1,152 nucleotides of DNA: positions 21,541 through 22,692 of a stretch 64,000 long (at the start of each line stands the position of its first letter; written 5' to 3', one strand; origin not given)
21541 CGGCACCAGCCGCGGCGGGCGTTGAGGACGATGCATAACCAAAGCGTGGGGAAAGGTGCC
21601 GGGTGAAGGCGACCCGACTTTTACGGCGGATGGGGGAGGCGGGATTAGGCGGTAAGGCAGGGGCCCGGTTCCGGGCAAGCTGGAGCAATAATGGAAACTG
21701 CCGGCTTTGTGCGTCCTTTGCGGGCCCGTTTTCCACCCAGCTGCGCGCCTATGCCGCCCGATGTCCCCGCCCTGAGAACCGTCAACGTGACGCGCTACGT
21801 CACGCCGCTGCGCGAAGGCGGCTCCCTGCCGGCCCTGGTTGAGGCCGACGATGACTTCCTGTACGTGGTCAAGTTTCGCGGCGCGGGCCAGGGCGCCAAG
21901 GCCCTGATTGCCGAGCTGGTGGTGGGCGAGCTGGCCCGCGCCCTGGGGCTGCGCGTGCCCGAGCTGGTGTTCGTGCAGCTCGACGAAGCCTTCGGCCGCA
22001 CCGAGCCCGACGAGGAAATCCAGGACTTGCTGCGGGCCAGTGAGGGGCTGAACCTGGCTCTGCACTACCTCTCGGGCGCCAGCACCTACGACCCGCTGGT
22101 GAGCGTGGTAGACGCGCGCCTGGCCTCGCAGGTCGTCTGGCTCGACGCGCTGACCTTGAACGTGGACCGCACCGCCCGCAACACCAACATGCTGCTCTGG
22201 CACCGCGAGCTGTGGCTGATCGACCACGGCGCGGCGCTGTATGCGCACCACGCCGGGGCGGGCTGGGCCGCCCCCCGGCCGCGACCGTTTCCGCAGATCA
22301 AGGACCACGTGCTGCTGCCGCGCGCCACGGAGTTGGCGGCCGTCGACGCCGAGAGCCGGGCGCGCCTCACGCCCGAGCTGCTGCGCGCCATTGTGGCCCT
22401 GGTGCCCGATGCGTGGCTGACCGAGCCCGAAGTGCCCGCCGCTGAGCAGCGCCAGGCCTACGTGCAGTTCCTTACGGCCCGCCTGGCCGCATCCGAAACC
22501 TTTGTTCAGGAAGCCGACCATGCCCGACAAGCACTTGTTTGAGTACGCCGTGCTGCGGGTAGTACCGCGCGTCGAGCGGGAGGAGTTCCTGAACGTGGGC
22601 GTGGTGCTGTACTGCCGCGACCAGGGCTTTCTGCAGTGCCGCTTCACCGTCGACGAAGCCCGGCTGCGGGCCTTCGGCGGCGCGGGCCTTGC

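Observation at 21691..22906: Overlapping two-gene module: HipA-like kinase-fold protein + DUF3037 protein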

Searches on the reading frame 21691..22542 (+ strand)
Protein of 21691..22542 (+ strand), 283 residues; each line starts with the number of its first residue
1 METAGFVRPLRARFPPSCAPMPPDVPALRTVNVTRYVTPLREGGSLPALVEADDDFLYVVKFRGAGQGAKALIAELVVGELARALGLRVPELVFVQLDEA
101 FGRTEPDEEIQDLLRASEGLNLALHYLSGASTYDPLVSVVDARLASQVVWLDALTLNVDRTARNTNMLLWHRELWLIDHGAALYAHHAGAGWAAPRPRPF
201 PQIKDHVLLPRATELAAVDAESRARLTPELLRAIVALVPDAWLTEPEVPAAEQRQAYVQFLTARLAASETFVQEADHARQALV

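Call 3: search_protein_families(library=pfam, proteins=[window:21691-22542:+], max_evalue=0.1)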
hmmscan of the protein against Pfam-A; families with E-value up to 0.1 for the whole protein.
window:21691-22542:+ (283 aa): 1 family
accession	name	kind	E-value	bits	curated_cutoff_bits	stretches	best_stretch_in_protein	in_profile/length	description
PF20613.4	HipA_2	-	1.3e-16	61.1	27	1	38-248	6-212/240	HipA-like kinase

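Call 4: search_protein_families(library=ncbifam, proteins=[window:21691-22542:+], max_evalue=0.1)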
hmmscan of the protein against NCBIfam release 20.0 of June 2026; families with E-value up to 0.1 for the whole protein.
window:21691-22542:+ (283 aa): 0 families

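Call 5: search_protein_families(library=padloc, proteins=[window:21691-22542:+], max_evalue=0.1)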
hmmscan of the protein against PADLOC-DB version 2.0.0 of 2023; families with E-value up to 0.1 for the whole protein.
window:21691-22542:+ (283 aa): 1 family
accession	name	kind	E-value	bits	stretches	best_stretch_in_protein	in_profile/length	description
PDLC04766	PDC-M66A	-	3.3e-22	77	1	28-273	10-263/270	-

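Call 16: find_homologous_proteins(query=window:21691-22542:+, max_evalue=0.001)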
Query window:21691-22542:+ (283 aa): 8000 proteins with E <= 0.001 among 8000 candidates; the best 120 are listed.
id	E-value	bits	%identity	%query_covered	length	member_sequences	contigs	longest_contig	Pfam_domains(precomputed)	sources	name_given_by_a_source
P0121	6.9e-166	568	100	93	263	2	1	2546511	PF20613.5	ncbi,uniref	ncbi:HipA family kinase [Hymenobacter sp. B81]|uniref:HipA family kinase n=1 Tax=Hymenobacter sp. B8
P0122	7.4e-144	496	87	93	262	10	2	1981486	PF20613.5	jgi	jgi:hypothetical protein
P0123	2.6e-141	488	86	93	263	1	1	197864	PF20613.5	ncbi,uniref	ncbi:HipA family kinase [Hymenobacter koreensis]|uniref:HipA-like kinase domain-containing protein n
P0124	8.2e-140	483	85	93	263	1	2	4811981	PF20613.5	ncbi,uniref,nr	ncbi:aminotransferase class I and II [Hymenobacter busanensis]|uniref:Aminotransferase class I and I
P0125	1.7e-138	478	80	98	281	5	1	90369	PF20613.5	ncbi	-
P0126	6.7e-137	473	85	91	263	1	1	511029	PF20613.5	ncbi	ncbi:hypothetical protein GCM10027048_21340 [Hymenobacter coalescens]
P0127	7.1e-137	473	79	98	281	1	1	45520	PF20613.5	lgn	-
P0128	5.0e-136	470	80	93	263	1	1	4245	PF20613.5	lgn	-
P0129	1.1e-135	469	82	93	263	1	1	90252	PF20613.5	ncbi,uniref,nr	ncbi:HipA family kinase [Hymenobacter sp. CRA2]|uniref:HipA family kinase n=1 Tax=Hymenobacter sp. C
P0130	1.7e-135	469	83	92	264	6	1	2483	PF20613.5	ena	-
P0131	3.5e-135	468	82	92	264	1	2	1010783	PF20613.5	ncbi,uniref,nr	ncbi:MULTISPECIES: HipA family kinase [Hymenobacter]|uniref:Aminotransferase class I and II n=1 Tax=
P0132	4.9e-135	467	82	92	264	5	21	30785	PF20613.5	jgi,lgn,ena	-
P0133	5.1e-135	467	83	92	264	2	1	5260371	PF20613.5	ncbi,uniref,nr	ncbi:aminotransferase class I and II [Hymenobacter sp. 5317J-9]|uniref:HipA family kinase n=1 Tax=Hy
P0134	1.5e-134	466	81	93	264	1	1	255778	PF20613.5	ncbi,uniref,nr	ncbi:HipA family kinase [Hymenobacter convexus]|uniref:HipA family kinase n=1 Tax=Hymenobacter sp. C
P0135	2.5e-134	465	83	93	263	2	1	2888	PF20613.5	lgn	-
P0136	7.0e-134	463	79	93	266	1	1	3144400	PF20613.5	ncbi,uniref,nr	ncbi:aminotransferase class I and II [Hymenobacter aquaticus]|uniref:Aminotransferase class I and II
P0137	3.4e-133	461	81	93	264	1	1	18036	PF20613.5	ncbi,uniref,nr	ncbi:HipA family kinase [Hymenobacter sp.]|uniref:HipA family kinase n=1 Tax=Hymenobacter sp. TaxID=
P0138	6.2e-133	460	81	93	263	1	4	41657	PF20613.5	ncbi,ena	-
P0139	9.3e-133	460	80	91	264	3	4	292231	PF20613.5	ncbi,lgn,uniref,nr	ncbi:hypothetical protein HNQ93_003463 [Hymenobacter luteus]|uniref:HipA-like kinase domain-containi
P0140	1.6e-132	459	80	91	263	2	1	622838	PF20613.5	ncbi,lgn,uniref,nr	ncbi:aminotransferase class I and II [Hymenobacter sp. HSC-4F20]|uniref:HipA family kinase n=1 Tax=H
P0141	1.9e-132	459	81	92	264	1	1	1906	PF20613.5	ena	-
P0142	3.6e-132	458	82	91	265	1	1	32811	PF20613.5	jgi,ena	-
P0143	4.0e-132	458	81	91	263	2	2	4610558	PF20613.5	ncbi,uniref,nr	ncbi:aminotransferase class I and II [Hymenobacter sp. 5516J-16]|uniref:Aminotransferase class I and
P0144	4.2e-132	457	82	90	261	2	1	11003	PF20613.5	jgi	jgi:hypothetical protein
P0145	4.3e-132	457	81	90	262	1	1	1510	PF20613.5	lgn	-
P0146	5.5e-132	457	80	93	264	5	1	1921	PF20613.5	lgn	-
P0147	6.0e-132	457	80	93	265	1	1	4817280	PF20613.5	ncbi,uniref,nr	ncbi:HipA family kinase [Hymenobacter weizhouensis]|uniref:HipA family kinase n=1 Tax=Hymenobacter s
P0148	9.0e-132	456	79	93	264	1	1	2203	PF20613.5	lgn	-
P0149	9.3e-132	456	81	90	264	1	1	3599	PF20613.5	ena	-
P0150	9.6e-132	456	81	91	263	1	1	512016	PF20613.5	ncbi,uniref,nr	ncbi:aminotransferase class I and II [Hymenobacter sp. NST-14]|uniref:HipA family kinase n=1 Tax=Hym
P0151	1.1e-131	456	82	92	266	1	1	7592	PF20613.5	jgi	jgi:hypothetical protein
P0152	1.1e-131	456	81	90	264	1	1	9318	PF20613.5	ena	-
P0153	1.2e-131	456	79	91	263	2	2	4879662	PF20613.5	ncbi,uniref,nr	ncbi:aminotransferase class I and II [Hymenobacter taeanensis]|uniref:Aminotransferase class I and I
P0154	1.3e-131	456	81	91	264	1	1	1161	PF20613.5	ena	-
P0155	2.0e-131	455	79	93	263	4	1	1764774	PF20613.5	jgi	jgi:hypothetical protein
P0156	2.2e-131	455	80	93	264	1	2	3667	PF20613.5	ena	-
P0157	3.4e-131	454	79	92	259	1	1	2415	PF20613.5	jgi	jgi:hypothetical protein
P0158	5.4e-131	454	82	90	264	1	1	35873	PF20613.5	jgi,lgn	-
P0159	6.3e-131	454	79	92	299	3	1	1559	PF20613.5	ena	-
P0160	6.6e-131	454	79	95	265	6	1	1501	PF20613.5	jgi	jgi:hypothetical protein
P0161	1.2e-130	453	82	88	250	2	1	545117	PF20613.5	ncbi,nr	ncbi:aminotransferase class I and II [Hymenobacter sediminis]|nr:aminotransferase class I and II [Hy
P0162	1.9e-130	452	81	91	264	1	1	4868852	PF20613.5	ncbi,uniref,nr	ncbi:aminotransferase class I and II [Hymenobacter sedentarius]|uniref:Aminotransferase class I and 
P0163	2.4e-130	452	80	93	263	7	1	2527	PF20613.5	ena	-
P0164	2.5e-130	452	78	93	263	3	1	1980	PF20613.5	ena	-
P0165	2.8e-130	452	79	93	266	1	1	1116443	PF20613.5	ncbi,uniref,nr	ncbi:HipA family kinase [Hymenobacter lucidus]|uniref:Aminotransferase class I and II n=1 Tax=Hymeno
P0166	2.8e-130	451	79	93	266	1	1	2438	PF20613.5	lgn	-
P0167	3.1e-130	451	82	90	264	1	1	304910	PF20613.5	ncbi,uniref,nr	ncbi:aminotransferase class I and II [Hymenobacter sp. BT770]|uniref:HipA family kinase n=1 Tax=Hyme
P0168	3.2e-130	451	80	91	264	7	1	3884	PF20613.5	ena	-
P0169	3.4e-130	451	81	91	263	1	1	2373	PF20613.5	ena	-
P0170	4.1e-130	451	79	92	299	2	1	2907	PF20613.5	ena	-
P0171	4.2e-130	451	80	92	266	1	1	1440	PF20613.5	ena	-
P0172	4.3e-130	451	80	93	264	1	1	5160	PF20613.5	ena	-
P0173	5.2e-130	451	81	91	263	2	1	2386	PF20613.5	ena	-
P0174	5.4e-130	451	81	90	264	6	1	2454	PF20613.5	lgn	-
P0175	6.2e-130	450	79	92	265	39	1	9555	PF20613.5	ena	-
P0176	7.0e-130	450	81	90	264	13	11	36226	PF20613.5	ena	-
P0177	8.8e-130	450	79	93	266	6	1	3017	PF20613.5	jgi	jgi:hypothetical protein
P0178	9.3e-130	450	78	94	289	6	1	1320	PF20613.5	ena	-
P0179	1.0e-129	450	80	93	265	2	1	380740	PF20613.5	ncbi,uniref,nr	ncbi:hypothetical protein SAMN02745146_2700 [Hymenobacter daecheongensis DSM 21074]|uniref:HipA-like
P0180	1.4e-129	449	79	93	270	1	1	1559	PF20613.5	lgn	-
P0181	2.1e-129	449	82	90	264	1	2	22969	PF20613.5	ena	-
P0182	2.2e-129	449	82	90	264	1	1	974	PF20613.5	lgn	-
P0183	3.2e-129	448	80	91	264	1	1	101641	PF20613.5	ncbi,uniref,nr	ncbi:HipA family kinase [Hymenobacter rubidus]|uniref:HipA family kinase n=1 Tax=Hymenobacter rubidu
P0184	3.2e-129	448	79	91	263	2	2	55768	PF20613.5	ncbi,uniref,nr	ncbi:HipA family kinase [Hymenobacter rubripertinctus]|uniref:Aminotransferase class I and II n=1 Ta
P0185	3.5e-129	448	78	93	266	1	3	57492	PF20613.5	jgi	jgi:hypothetical protein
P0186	4.0e-129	448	78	93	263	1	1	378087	PF20613.5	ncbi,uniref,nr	ncbi:HipA family kinase [Hymenobacter pini]|uniref:HipA family kinase n=1 Tax=Hymenobacter pini TaxI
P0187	5.1e-129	447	80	90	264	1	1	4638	PF20613.5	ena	-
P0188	5.2e-129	447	78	93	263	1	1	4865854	PF20613.5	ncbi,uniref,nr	ncbi:aminotransferase class I and II [Hymenobacter sp. J193]|uniref:HipA family kinase n=1 Tax=Hymen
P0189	7.0e-129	447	80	90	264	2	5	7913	PF20613.5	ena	-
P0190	8.2e-129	447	79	90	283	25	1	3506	PF20613.5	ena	-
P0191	8.8e-129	447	76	93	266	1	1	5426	PF20613.5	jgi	jgi:hypothetical protein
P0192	1.1e-128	446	80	91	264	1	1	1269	PF20613.5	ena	-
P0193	1.2e-128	446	78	93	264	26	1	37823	PF20613.5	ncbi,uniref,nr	ncbi:aminotransferase class I and II [Hymenobacter lapidarius]|uniref:Aminotransferase class I and I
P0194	1.4e-128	446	78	93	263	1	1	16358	PF20613.5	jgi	jgi:hypothetical protein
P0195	1.4e-128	446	78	93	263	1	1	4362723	PF20613.5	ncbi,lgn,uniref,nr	ncbi:HipA family kinase [Hymenobacter latericus]|uniref:HipA family kinase n=1 Tax=Hymenobacter sp. 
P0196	1.5e-128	446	82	89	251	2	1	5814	PF20613.5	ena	-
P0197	1.6e-128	446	80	90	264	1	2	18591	PF20613.5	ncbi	ncbi:MAG: hypothetical protein NVS3B25_17970 [Hymenobacter sp.]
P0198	1.7e-128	446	79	90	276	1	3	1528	PF20613.5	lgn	-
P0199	1.9e-128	446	79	91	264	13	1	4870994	PF20613.5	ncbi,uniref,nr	ncbi:HipA family kinase [Hymenobacter sp. APR13]|uniref:HipA family kinase n=1 Tax=Hymenobacter sp. 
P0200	2.1e-128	445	80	90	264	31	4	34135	PF20613.5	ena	-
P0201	2.4e-128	445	78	93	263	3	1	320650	PF20613.5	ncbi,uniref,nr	ncbi:HipA family kinase [Hymenobacter guriensis]|uniref:Aminotransferase class I and II n=1 Tax=Hyme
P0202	2.5e-128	445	80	91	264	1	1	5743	PF20613.5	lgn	-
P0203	3.6e-128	445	79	93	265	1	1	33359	PF20613.5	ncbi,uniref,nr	ncbi:HipA family kinase [Hymenobacter persicinus]|uniref:Aminotransferase class I and II n=1 Tax=Hym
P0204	3.6e-128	445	78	93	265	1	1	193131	PF20613.5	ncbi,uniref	ncbi:hypothetical protein GCM10022408_00110 [Hymenobacter fastidiosus]|uniref:HipA-like kinase domai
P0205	4.8e-128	444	77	93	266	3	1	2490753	PF20613.5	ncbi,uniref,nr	ncbi:HipA family kinase [Hymenobacter metallicola]|uniref:Aminotransferase class I and II n=1 Tax=Hy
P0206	4.9e-128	444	78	93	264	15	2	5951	PF20613.5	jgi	jgi:hypothetical protein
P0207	5.7e-128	444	79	93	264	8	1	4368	PF20613.5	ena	-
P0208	6.2e-128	444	78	93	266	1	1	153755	PF20613.5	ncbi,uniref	ncbi:hypothetical protein GCM10023185_25690 [Hymenobacter saemangeumensis]|uniref:HipA-like kinase d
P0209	8.8e-128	443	77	93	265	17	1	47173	PF20613.5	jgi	jgi:hypothetical protein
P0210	1.1e-127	443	78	91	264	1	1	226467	PF20613.5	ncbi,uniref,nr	ncbi:HipA family kinase [Hymenobacter terrenus]|uniref:HipA family kinase n=1 Tax=Hymenobacter terre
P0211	1.6e-127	442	77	93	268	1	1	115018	PF20613.5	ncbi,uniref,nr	ncbi:HipA family kinase [Hymenobacter elongatus]|uniref:Aminotransferase class I and II n=1 Tax=Hyme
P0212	1.7e-127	442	78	95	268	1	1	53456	PF20613.5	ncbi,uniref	ncbi:HipA family kinase [Hymenobacter algoricola]|uniref:HipA-like kinase domain-containing protein 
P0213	1.7e-127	442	79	93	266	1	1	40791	PF20613.5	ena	-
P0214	2.0e-127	442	79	91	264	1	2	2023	PF20613.5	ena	-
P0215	2.2e-127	442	76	93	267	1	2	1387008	PF20613.5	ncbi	ncbi:hypothetical protein GCM10027346_17530 [Hymenobacter seoulensis]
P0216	2.5e-127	442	79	92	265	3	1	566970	PF20613.5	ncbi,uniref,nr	ncbi:aminotransferase class I and II [Hymenobacter sp. ASUV-10]|uniref:Aminotransferase class I and 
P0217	2.5e-127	442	78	93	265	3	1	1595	PF20613.5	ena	-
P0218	3.2e-127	441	80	90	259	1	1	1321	PF20613.5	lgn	-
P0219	3.4e-127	441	79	91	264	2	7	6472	PF20613.5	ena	-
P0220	5.3e-127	441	77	93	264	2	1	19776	PF20613.5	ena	-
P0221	6.5e-127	440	77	93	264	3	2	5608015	PF20613.5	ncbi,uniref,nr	ncbi:HipA family kinase [Hymenobacter monticola]|uniref:Aminotransferase class I and II n=1 Tax=Hyme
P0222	6.8e-127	440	78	93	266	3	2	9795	PF20613.5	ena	-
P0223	8.9e-127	440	78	93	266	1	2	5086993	PF20613.5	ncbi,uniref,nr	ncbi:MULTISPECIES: HipA family kinase [Hymenobacter]|uniref:Aminotransferase class I and II n=1 Tax=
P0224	1.0e-126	440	79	91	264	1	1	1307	PF20613.5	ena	-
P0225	1.3e-126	439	77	93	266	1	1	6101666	PF20613.5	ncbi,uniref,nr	ncbi:HipA family kinase [Hymenobacter cellulosivorans]|uniref:Aminotransferase class I and II n=1 Ta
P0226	1.6e-126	439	77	93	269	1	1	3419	PF20613.5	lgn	-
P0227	1.9e-126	439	76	91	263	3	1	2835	PF20613.5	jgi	jgi:hypothetical protein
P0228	2.4e-126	439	77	93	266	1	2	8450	PF20613.5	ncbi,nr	ncbi:MAG: aminotransferase class I and II [Bacteroidota bacterium]|nr:aminotransferase class I and I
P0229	2.6e-126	438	77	93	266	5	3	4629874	PF20613.5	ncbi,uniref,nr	ncbi:hypothetical protein GCM10011375_35030 [Hymenobacter qilianensis]|uniref:Uncharacterized protei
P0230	2.7e-126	438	75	93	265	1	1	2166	PF20613.5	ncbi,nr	ncbi:MAG: aminotransferase class I and II [Hymenobacter sp.]|nr:MAG: aminotransferase class I and II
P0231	3.0e-126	438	77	93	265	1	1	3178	PF20613.5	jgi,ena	-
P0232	3.1e-126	438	77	93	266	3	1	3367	PF20613.5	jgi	jgi:hypothetical protein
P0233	3.2e-126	438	76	93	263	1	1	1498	PF20613.5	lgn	-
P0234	3.5e-126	438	78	93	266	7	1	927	PF20613.5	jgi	jgi:hypothetical protein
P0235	3.6e-126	438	76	92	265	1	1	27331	PF20613.5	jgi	jgi:hypothetical protein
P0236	4.6e-126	438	78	93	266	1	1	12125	PF20613.5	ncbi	-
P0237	4.9e-126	438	75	93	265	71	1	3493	PF20613.5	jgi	-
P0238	5.7e-126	437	77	93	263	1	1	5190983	PF20613.5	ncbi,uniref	ncbi:HipA family kinase [Hymenobacter sp. 102]|uniref:HipA family kinase n=1 Tax=Hymenobacter sp. 10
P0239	8.6e-126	437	79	91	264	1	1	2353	PF20613.5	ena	-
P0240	8.9e-126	437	77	92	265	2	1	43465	PF20613.5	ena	-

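Call 24: search_solved_structures(query=A1, max_evalue=10, show_alignments=2)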
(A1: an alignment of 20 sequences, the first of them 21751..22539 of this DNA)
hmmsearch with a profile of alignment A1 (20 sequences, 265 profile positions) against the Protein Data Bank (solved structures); distinct sequences matched with E-value up to 10: 2.
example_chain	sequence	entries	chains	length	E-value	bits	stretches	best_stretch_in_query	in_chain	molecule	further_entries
7e4j_A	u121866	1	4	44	0.6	12.3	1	215-249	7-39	Antitoxin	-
2gwg_A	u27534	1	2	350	2.1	10.5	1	172-214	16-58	4-oxalomesaconate hydratase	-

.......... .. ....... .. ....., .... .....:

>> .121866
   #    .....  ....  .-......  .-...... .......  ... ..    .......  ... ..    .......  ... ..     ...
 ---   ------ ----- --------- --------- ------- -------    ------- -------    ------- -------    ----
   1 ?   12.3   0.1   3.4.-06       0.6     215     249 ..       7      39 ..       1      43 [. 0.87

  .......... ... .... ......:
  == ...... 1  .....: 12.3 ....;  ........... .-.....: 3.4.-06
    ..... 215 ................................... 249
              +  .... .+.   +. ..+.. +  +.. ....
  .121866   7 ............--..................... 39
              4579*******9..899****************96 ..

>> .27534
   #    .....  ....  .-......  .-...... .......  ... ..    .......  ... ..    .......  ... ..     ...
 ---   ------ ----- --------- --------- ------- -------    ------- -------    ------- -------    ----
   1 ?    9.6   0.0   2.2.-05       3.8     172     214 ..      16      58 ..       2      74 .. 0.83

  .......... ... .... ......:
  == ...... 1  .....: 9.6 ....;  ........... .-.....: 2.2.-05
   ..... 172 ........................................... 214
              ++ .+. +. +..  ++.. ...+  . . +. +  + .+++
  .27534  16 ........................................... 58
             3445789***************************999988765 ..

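Call 32: predict_structure(alignment_id=A1)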
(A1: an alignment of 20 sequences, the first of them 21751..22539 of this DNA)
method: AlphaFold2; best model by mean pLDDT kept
length: 263 residues; sequences in the alignment: 20
mean_pLDDT: 73.1   pTM: 0.80
mean pLDDT of the five models: 73.1, 69.4, 69.2, 66.3, 64.9
residues with pLDDT >= 90: 38; 70-90: 135; 50-70: 44; < 50: 46
segments of 3 or more residues with pLDDT < 50: 21-25, 108-118, 138-165
pLDDT, mean of each block of 10 residues (from residue 1): 70 75 56 85 71 82 80 82 67 78 68 45 84 65 38 40 49 68 74 93 94 93 82 89 89 86 62
secondary structure, 60 per line:
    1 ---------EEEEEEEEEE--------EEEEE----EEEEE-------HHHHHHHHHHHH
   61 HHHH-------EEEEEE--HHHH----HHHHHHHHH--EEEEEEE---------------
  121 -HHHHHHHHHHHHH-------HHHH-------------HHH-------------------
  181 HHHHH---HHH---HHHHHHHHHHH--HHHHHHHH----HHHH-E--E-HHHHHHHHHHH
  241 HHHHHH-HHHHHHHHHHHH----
elements in order: E10-19 E28-32 E37-41 H49-64 E72-77 H80-83 H88-96 E99-105 H122-134 H142-145 H181-185 H195-205 H208-215 H220-223 H230-246 H248-259

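Call 39: fold_search(model_id=the predicted structure, library=pdb)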
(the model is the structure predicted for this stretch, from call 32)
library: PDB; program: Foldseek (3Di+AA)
matches with E <= 10: 1019; with E <= 0.001: 2
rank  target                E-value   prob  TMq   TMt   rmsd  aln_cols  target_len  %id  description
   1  5wrr_A                2.9e-04  1.00  0.52  0.35   7.9       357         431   11  Crystal structure of Fam20A (released 2017-05-03)
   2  5yh0_G                7.0e-04  1.00  0.39  0.29  10.0       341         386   13  The structure of DrFam20C1 (released 2018-04-11)
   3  5wrr_B                1.1e-03  1.00  0.51  0.34   8.0       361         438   12  Crystal structure of Fam20A (released 2017-05-03)
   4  3akl_C                1.1e-03  1.00  0.46  0.44   8.5       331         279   12  Crystal structure of A Helicobacter pylori proinflammatory kinase CtkA (released 2010-12-01)
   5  4kqa_B                1.2e-03  1.00  0.46  0.31   8.7       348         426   12  Crystal structure of the golgi casein kinase (released 2013-06-26)
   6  5wrs_B                1.2e-03  1.00  0.51  0.34   8.1       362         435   12  Crystal Structure of Fam20A in complex with ATP (released 2017-05-03)
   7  5yh0_A                1.3e-03  1.00  0.46  0.34   9.2       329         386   11  The structure of DrFam20C1 (released 2018-04-11)
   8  3akk_B                1.5e-03  1.00  0.51  0.48   7.3       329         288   14  Crystal structure of A Helicobacter pylori proinflammatory kinase CtkA (released 2010-12-01)
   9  5yh0_D                1.6e-03  1.00  0.42  0.31   9.2       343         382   13  The structure of DrFam20C1 (released 2018-04-11)
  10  4kqb_A                1.8e-03  1.00  0.50  0.34   7.9       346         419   12  crystal structure of the Golgi casein kinase with Mn/ADP bound (released 2013-06-26)
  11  4kqb_B                2.4e-03  1.00  0.47  0.32   8.0       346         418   12  crystal structure of the Golgi casein kinase with Mn/ADP bound (released 2013-06-26)
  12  4kqa_D                2.6e-03  1.00  0.49  0.34   8.2       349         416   11  Crystal structure of the golgi casein kinase (released 2013-06-26)
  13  3akk_C                3.0e-03  0.99  0.44  0.41   9.6       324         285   14  Crystal structure of A Helicobacter pylori proinflammatory kinase CtkA (released 2010-12-01)
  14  3akj_A                3.7e-03  1.00  0.48  0.47   7.4       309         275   14  Crystal structure of A Helicobacter pylori proinflammatory kinase CtkA (released 2010-12-01)
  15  3akk_A                4.1e-03  1.00  0.51  0.46   7.5       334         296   12  Crystal structure of A Helicobacter pylori proinflammatory kinase CtkA (released 2010-12-01)
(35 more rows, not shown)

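Call 86: find_encoding_contigs(protein=P0136, flank=3000, max_places=1)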
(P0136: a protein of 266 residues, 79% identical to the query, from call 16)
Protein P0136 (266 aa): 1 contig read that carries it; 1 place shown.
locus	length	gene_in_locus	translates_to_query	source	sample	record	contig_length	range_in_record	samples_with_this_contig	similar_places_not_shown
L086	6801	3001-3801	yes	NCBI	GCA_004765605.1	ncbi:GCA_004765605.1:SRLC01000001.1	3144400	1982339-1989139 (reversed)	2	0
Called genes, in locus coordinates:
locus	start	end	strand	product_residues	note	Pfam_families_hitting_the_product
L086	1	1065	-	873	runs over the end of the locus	PF13671:AAA_33, PF00149:Metallophos, PF16542:PNKP_ligase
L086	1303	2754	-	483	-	PF12623:Hen1_L, PF13489:Methyltransf_23, PF08241:Methyltransf_11 (weak), PF08242:Methyltransf_12, PF13649:Methyltransf_25, PF13847:Methyltransf_31 (faint)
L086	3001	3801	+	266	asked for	PF20613:HipA_2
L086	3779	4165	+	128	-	PF11236:DUF3037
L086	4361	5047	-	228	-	PF17954:Pirin_C_2 (weak)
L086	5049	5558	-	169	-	-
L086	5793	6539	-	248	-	PF00775:Dioxygenase_C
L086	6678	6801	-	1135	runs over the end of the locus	-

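Call 87: find_encoding_contigs(protein=P0121, flank=10000, max_places=1)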
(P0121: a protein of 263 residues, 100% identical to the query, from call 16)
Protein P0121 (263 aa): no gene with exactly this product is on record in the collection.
